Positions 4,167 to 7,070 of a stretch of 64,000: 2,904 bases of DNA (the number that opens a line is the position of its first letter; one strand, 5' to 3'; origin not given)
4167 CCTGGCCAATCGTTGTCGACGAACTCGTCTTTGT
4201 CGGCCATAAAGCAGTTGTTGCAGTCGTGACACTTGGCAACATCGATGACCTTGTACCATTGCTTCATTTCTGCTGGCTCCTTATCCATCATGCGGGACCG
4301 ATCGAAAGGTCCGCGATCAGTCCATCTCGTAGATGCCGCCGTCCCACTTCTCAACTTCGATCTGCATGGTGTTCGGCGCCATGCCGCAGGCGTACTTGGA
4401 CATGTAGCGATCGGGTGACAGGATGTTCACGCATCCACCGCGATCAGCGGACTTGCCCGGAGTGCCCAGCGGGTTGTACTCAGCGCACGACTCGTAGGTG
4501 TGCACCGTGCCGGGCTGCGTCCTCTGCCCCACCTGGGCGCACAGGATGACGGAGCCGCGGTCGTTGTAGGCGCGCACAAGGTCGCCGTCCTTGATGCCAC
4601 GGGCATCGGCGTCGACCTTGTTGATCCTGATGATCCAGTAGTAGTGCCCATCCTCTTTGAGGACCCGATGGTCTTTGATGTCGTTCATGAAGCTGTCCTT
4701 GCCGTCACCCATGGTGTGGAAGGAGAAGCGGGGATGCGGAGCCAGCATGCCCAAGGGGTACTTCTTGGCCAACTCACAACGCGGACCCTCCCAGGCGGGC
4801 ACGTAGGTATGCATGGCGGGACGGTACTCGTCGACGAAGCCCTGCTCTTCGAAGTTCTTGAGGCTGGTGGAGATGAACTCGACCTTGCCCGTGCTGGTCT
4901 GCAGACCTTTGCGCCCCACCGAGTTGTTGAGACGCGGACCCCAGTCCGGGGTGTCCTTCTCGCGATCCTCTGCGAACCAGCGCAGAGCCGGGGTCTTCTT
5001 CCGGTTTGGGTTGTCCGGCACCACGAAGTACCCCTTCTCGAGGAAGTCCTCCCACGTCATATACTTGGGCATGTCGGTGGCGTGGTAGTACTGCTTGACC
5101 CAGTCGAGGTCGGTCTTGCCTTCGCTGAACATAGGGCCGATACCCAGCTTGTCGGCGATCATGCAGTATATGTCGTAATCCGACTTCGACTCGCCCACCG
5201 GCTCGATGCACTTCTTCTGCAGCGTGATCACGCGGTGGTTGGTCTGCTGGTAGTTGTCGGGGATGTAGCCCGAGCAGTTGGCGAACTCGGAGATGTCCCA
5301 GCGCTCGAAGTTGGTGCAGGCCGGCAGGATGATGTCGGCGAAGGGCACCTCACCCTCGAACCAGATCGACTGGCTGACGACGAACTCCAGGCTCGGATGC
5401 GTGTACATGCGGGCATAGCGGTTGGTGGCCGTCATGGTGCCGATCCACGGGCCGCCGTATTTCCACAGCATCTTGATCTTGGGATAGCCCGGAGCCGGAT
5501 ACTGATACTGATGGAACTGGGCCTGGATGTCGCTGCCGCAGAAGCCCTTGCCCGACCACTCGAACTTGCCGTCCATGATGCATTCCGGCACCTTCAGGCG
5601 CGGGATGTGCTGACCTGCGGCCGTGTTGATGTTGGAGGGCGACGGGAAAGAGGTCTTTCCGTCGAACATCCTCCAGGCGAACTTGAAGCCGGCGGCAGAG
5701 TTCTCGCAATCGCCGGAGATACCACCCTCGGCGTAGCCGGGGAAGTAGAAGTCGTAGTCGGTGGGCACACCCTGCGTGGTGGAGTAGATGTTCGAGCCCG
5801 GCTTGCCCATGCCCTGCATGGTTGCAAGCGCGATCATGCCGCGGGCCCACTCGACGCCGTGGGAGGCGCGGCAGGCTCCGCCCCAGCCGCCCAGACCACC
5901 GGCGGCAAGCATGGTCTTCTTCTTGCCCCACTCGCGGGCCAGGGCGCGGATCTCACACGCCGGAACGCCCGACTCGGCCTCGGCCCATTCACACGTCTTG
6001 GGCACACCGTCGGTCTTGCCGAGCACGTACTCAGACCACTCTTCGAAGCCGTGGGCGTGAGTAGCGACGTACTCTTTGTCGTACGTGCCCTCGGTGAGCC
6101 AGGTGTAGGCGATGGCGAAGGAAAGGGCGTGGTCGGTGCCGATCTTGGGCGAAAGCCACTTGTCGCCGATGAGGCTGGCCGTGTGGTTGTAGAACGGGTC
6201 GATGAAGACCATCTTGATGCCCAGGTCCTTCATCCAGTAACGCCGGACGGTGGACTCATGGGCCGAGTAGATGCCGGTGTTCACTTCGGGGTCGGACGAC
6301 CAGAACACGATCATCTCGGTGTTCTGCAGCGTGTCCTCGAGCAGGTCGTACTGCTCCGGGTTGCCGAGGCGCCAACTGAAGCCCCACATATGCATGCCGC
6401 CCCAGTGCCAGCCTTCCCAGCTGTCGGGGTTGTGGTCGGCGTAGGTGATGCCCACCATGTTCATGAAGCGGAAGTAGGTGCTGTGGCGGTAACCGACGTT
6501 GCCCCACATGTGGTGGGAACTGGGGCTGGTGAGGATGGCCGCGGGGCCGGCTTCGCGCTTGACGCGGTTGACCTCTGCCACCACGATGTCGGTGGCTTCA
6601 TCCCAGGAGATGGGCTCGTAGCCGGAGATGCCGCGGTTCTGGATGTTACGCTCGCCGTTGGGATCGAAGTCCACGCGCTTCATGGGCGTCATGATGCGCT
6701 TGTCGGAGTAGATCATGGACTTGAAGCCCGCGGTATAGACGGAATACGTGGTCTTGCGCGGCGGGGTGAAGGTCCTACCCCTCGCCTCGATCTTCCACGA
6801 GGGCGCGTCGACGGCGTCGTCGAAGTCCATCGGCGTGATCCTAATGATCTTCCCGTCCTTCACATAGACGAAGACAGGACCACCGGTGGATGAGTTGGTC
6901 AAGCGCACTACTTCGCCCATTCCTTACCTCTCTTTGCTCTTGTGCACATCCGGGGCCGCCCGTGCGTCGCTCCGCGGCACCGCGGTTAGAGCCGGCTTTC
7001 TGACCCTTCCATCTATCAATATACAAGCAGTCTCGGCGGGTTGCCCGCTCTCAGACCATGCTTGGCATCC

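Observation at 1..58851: Three paralogous pyrogallol-phloroglucinol-transhydroxylase-like Mo enzymes (alpha plus Fe-S beta) in one 64-kb window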

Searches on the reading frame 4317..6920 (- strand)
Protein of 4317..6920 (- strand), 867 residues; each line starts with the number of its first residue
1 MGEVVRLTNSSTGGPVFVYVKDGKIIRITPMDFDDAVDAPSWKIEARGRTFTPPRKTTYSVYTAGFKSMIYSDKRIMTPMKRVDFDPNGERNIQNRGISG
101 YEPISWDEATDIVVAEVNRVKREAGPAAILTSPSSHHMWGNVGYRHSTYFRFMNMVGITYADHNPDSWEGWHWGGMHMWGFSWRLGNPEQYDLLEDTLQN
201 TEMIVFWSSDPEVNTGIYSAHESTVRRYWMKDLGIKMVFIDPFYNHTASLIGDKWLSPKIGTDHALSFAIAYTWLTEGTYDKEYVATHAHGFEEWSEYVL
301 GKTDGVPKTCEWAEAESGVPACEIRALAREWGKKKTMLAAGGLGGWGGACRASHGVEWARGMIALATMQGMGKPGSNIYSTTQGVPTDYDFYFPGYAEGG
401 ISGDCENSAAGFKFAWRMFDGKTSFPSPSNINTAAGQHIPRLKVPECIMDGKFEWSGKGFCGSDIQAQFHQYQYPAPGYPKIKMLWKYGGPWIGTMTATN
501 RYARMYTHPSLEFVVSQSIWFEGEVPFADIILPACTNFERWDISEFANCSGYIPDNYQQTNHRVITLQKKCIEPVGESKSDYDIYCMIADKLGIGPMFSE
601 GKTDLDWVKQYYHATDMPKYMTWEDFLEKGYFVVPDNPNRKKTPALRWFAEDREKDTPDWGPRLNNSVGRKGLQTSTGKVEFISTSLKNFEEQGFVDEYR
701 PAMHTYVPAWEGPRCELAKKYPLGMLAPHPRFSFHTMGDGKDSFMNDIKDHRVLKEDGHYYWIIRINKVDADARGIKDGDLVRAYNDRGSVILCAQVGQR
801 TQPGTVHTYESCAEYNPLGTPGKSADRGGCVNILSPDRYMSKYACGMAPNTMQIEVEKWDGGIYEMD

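Call 7: search_protein_families(library=pfam, proteins=[window:4317-6920:-])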
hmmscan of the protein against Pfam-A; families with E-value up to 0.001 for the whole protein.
window:4317-6920:- (867 aa): 3 families
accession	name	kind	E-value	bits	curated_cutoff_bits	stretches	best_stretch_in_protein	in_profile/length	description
PF21423.2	AhtL-like_1st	-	2.2e-30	104.5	27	1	14-69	1-55/55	Pyrogallol hydroxytransferase large subunit-like, domain 1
PF00384.28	Molybdopterin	-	2.2e-29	103.1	24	1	75-590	1-352/353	Molybdopterin oxidoreductase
PF01568.27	Molydop_binding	-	4.6e-13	49.6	26.8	1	762-847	30-104/110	Molydopterin dinucleotide binding domain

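Call 8: search_protein_families(library=ncbifam, proteins=[window:4317-6920:-])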
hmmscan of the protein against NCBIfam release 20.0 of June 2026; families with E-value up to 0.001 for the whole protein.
window:4317-6920:- (867 aa): 21 families
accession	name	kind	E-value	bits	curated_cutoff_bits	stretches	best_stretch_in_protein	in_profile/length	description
TIGR00509.1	bisC_fam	subfamily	3.4e-101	339.8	1017.55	2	64-376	33-342/772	molybdopterin guanine dinucleotide-containing S/N-oxide reductase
TIGR02166.1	dmsA_ynfE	subfamily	9.2e-82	275.3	777.7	2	481-858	454-793/794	DMSO/selenate family reductase complex A subunit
NF011682.0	PRK15102.1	equivalog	1.2e-74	251.9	909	1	63-863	81-814/829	trimethylamine-N-oxide reductase TorA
TIGR02164.1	torA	equivalog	1e-70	238.9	1465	2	63-378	77-393/824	trimethylamine-N-oxide reductase TorA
NF011566.1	PRK14990.1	exception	6.2e-50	170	1600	2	482-858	475-813/814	dimethylsulfoxide reductase subunit A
NF041885.1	selenate_YnfE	exception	2.4e-41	141.4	1675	2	482-858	462-804/805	selenate/tellurate reductase subunit YnfE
TIGR03479.1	DMSO_red_II_alp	subfamily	2.6e-39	135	984.75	3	63-286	108-304/913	molybdopterin-dependent oxidoreductase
NF041884.1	selenate_YnfF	exception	9.9e-39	132.9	1650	2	90-370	110-389/798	selenate/tellurate reductase subunit YnfF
TIGR01591.1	Fdh-alpha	equivalog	4.4e-35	120.9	666.25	3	69-380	47-320/672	formate dehydrogenase subunit alpha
NF012032.0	PRK15488.1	equivalog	5e-32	110.8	694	3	231-334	224-320/759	thiosulfate reductase PhsA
TIGR01580.1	narG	equivalog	1.8e-16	59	1084.15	2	94-283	150-322/1235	nitrate reductase subunit alpha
NF041714.1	arsenate_red_ArrA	equivalog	1.2e-15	56.8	1600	1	69-333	99-357/848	arsenate respiratory reductase molybdopterin-containing subunit ArrA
NF042978.1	EthbenzDh_ebdA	equivalog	5.5e-13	47.6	2000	1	64-287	131-327/977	ethylbenzene dehydrogenase subunit alpha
NF047855.1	AssmNtatRedNasC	equivalog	3.3e-12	45.5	1100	1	231-369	206-333/708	assimilatory nitrate reductase catalytic subunit NasC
TIGR02693.1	arsenite_ox_L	equivalog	6.6e-11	40.9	359.05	1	562-806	543-769/806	arsenate reductase (azurin) large subunit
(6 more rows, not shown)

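Call 9: search_solved_structures(query=window:4317-6920:-, show_alignments=1)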
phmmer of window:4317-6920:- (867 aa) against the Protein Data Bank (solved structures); distinct sequences matched with E-value up to 0.001: 26.
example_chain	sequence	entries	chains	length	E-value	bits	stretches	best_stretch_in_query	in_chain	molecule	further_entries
4v4c_A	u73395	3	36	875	0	1711.3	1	1-866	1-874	Pyrogallol hydroxytransferase large subunit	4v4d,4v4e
4dmr_A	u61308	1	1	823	1.3e-73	251.6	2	46-400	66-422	DMSO REDUCTASE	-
1eu1_A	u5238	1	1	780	1.5e-73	251.4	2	471-862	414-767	DIMETHYL SULFOXIDE REDUCTASE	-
1e18_A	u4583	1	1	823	2.4e-73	250.8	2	46-400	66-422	DMSO REDUCTASE.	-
1e60_A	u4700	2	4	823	2.4e-73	250.8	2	46-400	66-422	Dimethyl sulfoxide/trimethylamine N-oxide reductase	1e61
1dmr_A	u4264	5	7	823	2.5e-73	250.7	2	46-400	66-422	DMSO REDUCTASE | Dimethyl sulfoxide/trimethylamine N-oxide reductase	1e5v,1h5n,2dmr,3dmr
1dms_A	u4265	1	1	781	3.9e-72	246.8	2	46-400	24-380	DMSO REDUCTASE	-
7l5i_A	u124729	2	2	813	2.7e-71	244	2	68-426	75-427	Trimethylamine-N-oxide reductase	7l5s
9h4t_A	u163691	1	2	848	7.2e-52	179.7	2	62-377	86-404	Trimethylamine-N-oxide reductase 1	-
1tmo_A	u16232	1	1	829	2.8e-48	167.8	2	64-378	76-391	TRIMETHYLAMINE N-OXIDE REDUCTASE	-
1aa6_A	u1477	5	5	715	7.4e-23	83.7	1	97-378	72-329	FORMATE DEHYDROGENASE H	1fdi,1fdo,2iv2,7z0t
4ydd_A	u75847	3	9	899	3.2e-18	68.3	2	483-823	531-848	DMSO reductase family type II enzyme, molybdopterin subunit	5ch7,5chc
5e7o_A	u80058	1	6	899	3.4e-18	68.3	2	483-823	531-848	DMSO reductase family type II enzyme, molybdopterin subunit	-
2vpw_A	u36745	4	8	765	7.2e-14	53.9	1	233-335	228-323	THIOSULFATE REDUCTASE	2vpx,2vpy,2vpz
7qv7_S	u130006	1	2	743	8.7e-14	53.6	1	101-379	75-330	Hydrogen dependent carbon dioxide reductase subunit FdhF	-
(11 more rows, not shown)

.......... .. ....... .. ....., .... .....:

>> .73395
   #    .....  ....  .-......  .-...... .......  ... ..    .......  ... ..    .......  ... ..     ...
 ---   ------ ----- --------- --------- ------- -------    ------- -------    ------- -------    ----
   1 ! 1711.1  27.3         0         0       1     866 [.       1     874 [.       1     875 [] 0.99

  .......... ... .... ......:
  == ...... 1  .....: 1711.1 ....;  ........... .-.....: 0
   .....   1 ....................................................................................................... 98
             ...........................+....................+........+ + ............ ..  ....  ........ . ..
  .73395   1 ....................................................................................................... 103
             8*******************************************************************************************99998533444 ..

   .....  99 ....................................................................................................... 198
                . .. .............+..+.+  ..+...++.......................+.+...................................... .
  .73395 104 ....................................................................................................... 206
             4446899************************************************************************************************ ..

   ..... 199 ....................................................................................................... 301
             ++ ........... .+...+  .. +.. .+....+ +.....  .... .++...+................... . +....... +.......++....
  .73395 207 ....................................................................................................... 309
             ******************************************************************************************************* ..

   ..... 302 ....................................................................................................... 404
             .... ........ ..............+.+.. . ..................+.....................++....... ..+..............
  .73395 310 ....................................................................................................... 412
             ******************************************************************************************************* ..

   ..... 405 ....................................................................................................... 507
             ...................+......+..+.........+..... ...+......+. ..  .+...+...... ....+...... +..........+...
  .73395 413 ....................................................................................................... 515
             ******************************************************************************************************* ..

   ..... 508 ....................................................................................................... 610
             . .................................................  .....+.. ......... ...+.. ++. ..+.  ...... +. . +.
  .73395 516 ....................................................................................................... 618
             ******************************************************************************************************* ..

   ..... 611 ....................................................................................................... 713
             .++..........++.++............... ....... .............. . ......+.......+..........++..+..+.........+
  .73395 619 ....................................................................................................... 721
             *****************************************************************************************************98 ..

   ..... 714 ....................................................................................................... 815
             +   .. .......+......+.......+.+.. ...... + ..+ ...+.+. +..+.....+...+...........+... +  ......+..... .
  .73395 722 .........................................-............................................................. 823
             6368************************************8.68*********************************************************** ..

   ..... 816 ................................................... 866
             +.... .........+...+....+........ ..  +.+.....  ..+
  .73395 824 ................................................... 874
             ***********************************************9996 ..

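Call 18: find_encoding_contigs(protein=window:4317-6920:-, flank=10000, max_places=4)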
Protein window:4317-6920:- (867 aa): no gene with exactly this product is on record in the collection.

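Call 23: find_related_loci(query=window:4317-6920:-, collection=genome_contigs, flank=10000)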
Query window:4317-6920:- (867 aa) in genome_contigs; peptide patterns used: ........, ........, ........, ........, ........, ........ (x = any residue, [..] = any of these).
182 stretches matched a pattern; 158 encode a relative of the query (tblastn E <= 1e-3); the best 80 are kept; 80 distinct loci.
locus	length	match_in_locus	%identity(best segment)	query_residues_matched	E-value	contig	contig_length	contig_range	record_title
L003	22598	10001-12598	94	1-867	0e+0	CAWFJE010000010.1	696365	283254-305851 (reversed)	MAG: uncultured Actinomycetes bacterium isolate MFD04716.bin.1.373 genome assembly, contig: contig_42686, whole genome s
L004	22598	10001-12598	93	1-867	0e+0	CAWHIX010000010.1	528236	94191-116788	MAG: uncultured Actinomycetes bacterium isolate MFD02979.bin.1.202 genome assembly, contig: contig_72528, whole genome s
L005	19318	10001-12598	92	1-867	0e+0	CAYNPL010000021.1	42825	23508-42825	MAG TPA_asm: uncultured Gaiellales bacterium isolate binchicken_co274_173 genome assembly, contig: NODE_2320_length_4282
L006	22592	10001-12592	91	1-865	0e+0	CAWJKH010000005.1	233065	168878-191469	MAG: uncultured Actinomycetota bacterium isolate MFD05942.bin.2.111 genome assembly, contig: contig_55891, whole genome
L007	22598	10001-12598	90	1-867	0e+0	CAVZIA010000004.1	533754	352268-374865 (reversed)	MAG: uncultured Thermoleophilia bacterium isolate MFD02416.bin.2.102 genome assembly, contig: contig_17692, whole genome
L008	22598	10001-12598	90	1-867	0e+0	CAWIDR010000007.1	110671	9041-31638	MAG: uncultured Thermoleophilia bacterium isolate MFD05442.bin.2.93 genome assembly, contig: contig_17708, whole genome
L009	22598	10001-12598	90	1-867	0e+0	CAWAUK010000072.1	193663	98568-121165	MAG: uncultured Thermoleophilia bacterium isolate MFD02134.bin.3.466 genome assembly, contig: contig_890, whole genome s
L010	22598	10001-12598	90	1-867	0e+0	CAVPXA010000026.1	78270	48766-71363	MAG: uncultured Thermoleophilia bacterium isolate MFD00032.bin.2.227 genome assembly, contig: contig_66302, whole genome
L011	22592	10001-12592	90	1-866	0e+0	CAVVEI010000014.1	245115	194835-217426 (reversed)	MAG: uncultured Actinomycetes bacterium isolate MFD04716.bin.2.57 genome assembly, contig: contig_6218, whole genome sho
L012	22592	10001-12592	90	1-865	0e+0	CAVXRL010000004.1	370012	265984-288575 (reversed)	MAG: uncultured Actinomycetes bacterium isolate MFD01721.bin.1.253 genome assembly, contig: contig_20356, whole genome s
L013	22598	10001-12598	89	1-867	0e+0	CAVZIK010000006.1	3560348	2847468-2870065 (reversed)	MAG: uncultured Actinomycetes bacterium isolate MFD02416.bin.1.65 genome assembly, contig: contig_18476, whole genome sh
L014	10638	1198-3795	89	1-867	0e+0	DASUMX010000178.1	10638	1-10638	MAG TPA_asm: Thermoleophilia bacterium isolate SMAG_U1584 k141_494213, whole genome shotgun sequence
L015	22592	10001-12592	89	1-865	0e+0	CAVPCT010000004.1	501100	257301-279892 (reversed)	MAG: uncultured Thermoleophilia bacterium isolate MFD00032.bin.2.59 genome assembly, contig: contig_3077, whole genome s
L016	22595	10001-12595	88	1-866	0e+0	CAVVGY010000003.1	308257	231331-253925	MAG: uncultured Thermoleophilia bacterium isolate MFD02979.bin.2.115 genome assembly, contig: contig_15084, whole genome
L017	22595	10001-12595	85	1-866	0e+0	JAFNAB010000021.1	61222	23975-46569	MAG: Holophagaceae bacterium isolate CTSoil_007 scaffold_74, whole genome shotgun sequence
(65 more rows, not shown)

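Call 56: search_protein_families(library=pfam, proteins=[L003:1547-2725:+, L003:2722-3546:+, L003:7462-8568:+, L003:18863-20410:+, L003:542-1525:+], max_evalue=0.01)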
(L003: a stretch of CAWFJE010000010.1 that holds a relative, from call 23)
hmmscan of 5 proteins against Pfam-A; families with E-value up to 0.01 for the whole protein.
L003:1547-2725:+ (392 aa): 1 family
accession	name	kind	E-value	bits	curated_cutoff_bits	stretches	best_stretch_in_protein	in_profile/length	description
PF00291.31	PALP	-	2.9e-44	152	35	1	51-375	4-295/295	Pyridoxal-phosphate dependent enzyme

L003:2722-3546:+ (274 aa): 1 family
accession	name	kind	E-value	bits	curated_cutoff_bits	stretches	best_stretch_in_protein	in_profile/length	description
PF00290.26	Trp_syntA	-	3e-78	262.8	27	1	22-250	8-238/259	Tryptophan synthase alpha chain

L003:7462-8568:+ (368 aa): 1 family
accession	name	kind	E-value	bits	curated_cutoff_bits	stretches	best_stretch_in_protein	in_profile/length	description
PF04199.19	Cyclase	-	6.4e-30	104.7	23.1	1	56-219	1-142/142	Putative cyclase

L003:18863-20410:+ (515 aa): 3 families
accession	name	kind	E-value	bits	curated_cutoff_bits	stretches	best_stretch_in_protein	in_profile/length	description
PF13458.12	Peripla_BP_6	-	3e-37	129.5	31.7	1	113-453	1-324/343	Periplasmic binding protein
PF10518.14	TAT_signal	-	2.7e-05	24.3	22.7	1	39-57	2-20/21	TAT (twin-arginine translocation) pathway signal sequence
PF13433.12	Peripla_BP_5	-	0.0038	16.8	27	0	114-193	1-77/363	Periplasmic binding protein domain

L003:542-1525:+ (327 aa): 1 family
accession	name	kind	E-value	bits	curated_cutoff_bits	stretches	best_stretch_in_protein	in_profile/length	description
PF00697.28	PRAI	-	4.6e-32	111.7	22.7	2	204-310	94-190/193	N-(5'phosphoribosyl)anthranilate (PRA) isomerase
